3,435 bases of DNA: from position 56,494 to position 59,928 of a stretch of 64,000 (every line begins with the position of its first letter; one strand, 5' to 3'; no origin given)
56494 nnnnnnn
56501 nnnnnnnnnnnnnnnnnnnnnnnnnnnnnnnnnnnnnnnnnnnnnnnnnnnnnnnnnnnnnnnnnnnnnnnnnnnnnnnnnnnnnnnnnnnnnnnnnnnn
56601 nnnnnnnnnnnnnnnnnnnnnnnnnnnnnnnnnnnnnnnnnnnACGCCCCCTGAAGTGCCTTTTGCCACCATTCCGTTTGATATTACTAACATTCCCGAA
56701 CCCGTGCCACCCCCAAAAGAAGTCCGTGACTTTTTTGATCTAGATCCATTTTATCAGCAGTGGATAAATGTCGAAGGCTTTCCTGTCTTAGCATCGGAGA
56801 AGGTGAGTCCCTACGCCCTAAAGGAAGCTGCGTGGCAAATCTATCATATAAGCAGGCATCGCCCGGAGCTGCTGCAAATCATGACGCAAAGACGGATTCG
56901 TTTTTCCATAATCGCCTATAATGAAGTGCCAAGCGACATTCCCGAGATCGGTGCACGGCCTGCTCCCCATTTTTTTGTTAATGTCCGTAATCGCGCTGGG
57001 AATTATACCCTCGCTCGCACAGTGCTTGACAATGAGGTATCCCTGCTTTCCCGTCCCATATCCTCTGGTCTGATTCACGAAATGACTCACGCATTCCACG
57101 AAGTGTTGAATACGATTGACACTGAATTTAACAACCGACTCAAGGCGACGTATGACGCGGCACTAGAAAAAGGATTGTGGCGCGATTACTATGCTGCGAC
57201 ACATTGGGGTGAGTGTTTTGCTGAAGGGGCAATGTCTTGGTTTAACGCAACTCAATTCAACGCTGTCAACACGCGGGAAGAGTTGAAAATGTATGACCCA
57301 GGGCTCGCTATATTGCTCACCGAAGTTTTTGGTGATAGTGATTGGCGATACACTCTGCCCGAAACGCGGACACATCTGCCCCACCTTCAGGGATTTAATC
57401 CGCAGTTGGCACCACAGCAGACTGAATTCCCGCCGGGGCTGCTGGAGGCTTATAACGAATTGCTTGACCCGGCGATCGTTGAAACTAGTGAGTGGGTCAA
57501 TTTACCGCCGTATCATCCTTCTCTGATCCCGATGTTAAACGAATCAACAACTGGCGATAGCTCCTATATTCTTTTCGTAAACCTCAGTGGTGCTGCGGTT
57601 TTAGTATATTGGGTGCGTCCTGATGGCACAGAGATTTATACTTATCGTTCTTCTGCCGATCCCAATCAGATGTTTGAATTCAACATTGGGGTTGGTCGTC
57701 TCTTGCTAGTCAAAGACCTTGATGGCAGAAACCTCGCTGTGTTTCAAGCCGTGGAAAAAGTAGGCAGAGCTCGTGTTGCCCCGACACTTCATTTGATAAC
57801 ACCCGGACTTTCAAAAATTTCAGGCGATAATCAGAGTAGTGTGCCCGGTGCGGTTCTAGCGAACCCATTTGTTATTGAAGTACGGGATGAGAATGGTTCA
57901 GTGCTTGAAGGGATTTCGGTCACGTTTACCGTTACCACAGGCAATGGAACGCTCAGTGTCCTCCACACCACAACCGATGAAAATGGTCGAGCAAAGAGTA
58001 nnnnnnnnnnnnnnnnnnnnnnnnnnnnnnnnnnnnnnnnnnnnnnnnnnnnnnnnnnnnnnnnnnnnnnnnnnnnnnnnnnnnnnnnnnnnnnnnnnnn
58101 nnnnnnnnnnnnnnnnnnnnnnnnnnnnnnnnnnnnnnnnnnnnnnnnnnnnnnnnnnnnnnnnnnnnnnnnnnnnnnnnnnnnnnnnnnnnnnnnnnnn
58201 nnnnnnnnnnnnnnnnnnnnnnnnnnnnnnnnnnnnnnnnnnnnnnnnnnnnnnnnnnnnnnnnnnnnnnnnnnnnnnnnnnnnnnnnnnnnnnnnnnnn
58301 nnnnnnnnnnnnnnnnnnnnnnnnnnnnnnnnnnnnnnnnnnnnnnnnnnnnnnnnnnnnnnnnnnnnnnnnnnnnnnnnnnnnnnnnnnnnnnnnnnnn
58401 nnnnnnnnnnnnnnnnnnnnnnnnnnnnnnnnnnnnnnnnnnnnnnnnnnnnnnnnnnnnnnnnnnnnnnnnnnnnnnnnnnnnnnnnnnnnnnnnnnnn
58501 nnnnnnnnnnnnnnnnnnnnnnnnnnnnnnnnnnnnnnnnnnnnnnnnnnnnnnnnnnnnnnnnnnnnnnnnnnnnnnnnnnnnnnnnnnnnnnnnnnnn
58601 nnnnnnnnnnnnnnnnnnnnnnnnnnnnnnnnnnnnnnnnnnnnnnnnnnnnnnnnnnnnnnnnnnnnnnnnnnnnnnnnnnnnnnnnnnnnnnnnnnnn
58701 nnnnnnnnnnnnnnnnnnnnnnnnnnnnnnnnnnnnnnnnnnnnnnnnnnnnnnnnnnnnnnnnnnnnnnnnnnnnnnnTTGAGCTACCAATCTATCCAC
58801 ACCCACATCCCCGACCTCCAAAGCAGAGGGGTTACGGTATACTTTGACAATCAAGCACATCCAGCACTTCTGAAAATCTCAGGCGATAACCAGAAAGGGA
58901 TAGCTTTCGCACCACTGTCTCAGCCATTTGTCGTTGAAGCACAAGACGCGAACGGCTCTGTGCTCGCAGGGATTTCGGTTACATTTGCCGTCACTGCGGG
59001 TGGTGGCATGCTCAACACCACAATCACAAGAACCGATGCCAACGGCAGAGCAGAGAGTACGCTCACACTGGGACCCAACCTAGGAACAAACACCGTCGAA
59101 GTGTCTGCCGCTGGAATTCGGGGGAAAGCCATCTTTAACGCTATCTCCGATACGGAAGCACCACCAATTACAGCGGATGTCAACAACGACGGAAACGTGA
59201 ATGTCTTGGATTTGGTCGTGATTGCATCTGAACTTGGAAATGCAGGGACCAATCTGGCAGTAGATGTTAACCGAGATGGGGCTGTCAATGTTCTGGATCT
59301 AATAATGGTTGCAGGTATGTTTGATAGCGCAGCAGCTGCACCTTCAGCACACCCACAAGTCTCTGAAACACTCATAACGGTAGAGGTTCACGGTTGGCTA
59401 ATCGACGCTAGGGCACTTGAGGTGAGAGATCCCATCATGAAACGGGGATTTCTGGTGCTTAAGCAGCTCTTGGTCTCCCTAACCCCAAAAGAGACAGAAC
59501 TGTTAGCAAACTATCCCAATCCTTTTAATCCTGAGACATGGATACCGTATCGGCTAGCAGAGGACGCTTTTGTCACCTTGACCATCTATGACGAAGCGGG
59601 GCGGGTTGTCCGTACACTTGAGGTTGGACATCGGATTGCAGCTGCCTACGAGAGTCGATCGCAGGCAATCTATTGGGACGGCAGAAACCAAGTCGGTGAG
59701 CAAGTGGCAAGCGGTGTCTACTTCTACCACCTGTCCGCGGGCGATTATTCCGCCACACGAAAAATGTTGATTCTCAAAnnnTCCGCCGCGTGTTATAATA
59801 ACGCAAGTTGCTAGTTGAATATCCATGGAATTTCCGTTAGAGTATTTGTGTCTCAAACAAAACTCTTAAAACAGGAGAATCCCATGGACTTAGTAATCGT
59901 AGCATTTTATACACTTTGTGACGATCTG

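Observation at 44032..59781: Cluster of four secreted 'eukaryotic-like' repeat proteins built on one shared C-terminal cassette (dockerin pair, helical linker, T9SS-type CTD)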

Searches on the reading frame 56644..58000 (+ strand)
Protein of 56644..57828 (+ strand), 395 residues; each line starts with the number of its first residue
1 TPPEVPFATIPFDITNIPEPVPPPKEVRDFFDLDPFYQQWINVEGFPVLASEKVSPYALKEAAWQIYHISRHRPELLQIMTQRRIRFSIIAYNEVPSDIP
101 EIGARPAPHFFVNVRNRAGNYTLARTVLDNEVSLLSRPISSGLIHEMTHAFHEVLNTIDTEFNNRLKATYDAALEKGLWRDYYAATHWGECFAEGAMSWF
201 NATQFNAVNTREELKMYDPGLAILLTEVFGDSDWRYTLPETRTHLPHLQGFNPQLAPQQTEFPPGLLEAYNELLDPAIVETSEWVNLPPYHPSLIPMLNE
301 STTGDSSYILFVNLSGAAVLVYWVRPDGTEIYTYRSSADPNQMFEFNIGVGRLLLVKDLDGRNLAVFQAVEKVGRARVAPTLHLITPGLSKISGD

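Call 28: search_protein_families(library=pfam, proteins=[window:56659-58000:+], max_evalue=0.1)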
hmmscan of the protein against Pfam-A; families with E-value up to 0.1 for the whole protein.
window:56659-58000:+ (447 aa): 4 families
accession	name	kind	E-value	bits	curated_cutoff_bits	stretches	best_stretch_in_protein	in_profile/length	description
PF02369.22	Big_1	-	6.2e-08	33.1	34.9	1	390-446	7-63/93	Bacterial Ig-like domain (group 1)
PF13620.12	CarboxypepD_reg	-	0.0085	16.9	32.3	1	408-444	6-39/82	Carboxypeptidase regulatory-like domain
PF09134.16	Invasin_D3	-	0.021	15.7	33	0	385-445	5-63/98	Invasin, domain 3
PF16837.10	SF3A3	-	0.049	14.2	27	0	25-39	11-25/49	Pre-mRNA-splicing factor SF3A3, of SF3a complex, Prp9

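Call 35: search_solved_structures(query=window:56644-57828:+, max_evalue=1, show_alignments=1)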
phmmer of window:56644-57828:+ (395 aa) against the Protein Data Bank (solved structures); distinct sequences matched with E-value up to 1: 2.
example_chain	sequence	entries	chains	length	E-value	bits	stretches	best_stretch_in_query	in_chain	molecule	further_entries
9ijj_AA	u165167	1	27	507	0.086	14.9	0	49-82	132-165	Sperm-associated antigen 6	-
2c4m_A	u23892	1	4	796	0.2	13.7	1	201-242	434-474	GLYCOGEN PHOSPHORYLASE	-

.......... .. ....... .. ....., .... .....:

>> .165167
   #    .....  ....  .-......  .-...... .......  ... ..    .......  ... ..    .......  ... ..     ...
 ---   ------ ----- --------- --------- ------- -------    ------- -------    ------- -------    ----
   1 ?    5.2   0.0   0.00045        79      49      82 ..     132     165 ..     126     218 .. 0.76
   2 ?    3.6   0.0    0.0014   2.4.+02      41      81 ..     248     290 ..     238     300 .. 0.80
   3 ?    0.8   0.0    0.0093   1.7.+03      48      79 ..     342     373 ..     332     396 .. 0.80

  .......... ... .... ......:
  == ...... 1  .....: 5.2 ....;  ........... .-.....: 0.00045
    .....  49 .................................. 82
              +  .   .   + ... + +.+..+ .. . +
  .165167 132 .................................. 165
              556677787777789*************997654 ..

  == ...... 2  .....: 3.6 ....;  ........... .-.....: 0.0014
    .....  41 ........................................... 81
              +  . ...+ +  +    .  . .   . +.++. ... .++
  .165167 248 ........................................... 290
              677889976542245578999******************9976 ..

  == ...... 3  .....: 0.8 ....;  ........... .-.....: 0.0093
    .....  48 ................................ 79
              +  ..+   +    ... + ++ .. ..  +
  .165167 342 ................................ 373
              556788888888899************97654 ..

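Call 36: search_protein_families(library=ncbifam, proteins=[window:56644-57828:+], max_evalue=1)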
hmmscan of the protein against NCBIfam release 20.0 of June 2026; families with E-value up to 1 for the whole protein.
window:56644-57828:+ (395 aa): 0 families
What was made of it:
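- Tried and rejected: Pfam, NCBIfam and PDB searches of the MULTI HExxH region: nothing (calls 28, 35, 36).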

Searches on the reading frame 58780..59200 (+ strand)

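Call 28: search_protein_families(library=pfam, proteins=[window:58780-59200:+], max_evalue=0.1)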
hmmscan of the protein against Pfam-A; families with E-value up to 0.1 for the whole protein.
window:58780-59200:+ (140 aa): 5 families
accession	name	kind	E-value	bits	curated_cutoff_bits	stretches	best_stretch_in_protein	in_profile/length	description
PF02369.22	Big_1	-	9e-09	35.8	34.9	1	50-112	21-82/93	Bacterial Ig-like domain (group 1)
PF09134.16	Invasin_D3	-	1.9e-05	25.5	33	1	52-114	26-86/98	Invasin, domain 3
PF13620.12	CarboxypepD_reg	-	0.00045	21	32.3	1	55-116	7-62/82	Carboxypeptidase regulatory-like domain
PF21381.2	MCLN_ECD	-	0.019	15.2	27.1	1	5-40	153-189/194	Mucolipin, extracytosolic domain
PF17789.7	MG4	-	0.077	13.7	24.7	0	51-108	19-73/95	Macroglobulin domain MG4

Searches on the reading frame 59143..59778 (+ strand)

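Call 28: search_protein_families(library=pfam, proteins=[window:59143-59778:+], max_evalue=0.1)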
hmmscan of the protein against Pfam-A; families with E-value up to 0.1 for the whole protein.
window:59143-59778:+ (212 aa): 6 families
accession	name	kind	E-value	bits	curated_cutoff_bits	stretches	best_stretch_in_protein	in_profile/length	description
PF00404.24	Dockerin_1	-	2.1e-08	34.7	22.9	1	11-57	2-53/57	Dockerin type I domain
PF13860.13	FlgD_ig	-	2.4e-08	34.2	27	1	140-199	20-75/79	FlgD Ig-like domain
PF18962.6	Por_Secre_tail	-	5.2e-05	23.9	27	1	124-210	2-75/75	Secretion system C-terminal sorting domain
PF13585.12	CHU_C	-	0.00034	21.1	27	1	145-201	30-75/86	CHU_C Type IX secretion signal domain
PF13202.12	EF-hand_5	-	0.015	15.2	25.9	0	39-53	7-21/25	EF hand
PF00036.39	EF-hand_1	-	0.04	13.9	25.4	0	11-27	9-25/29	EF hand domain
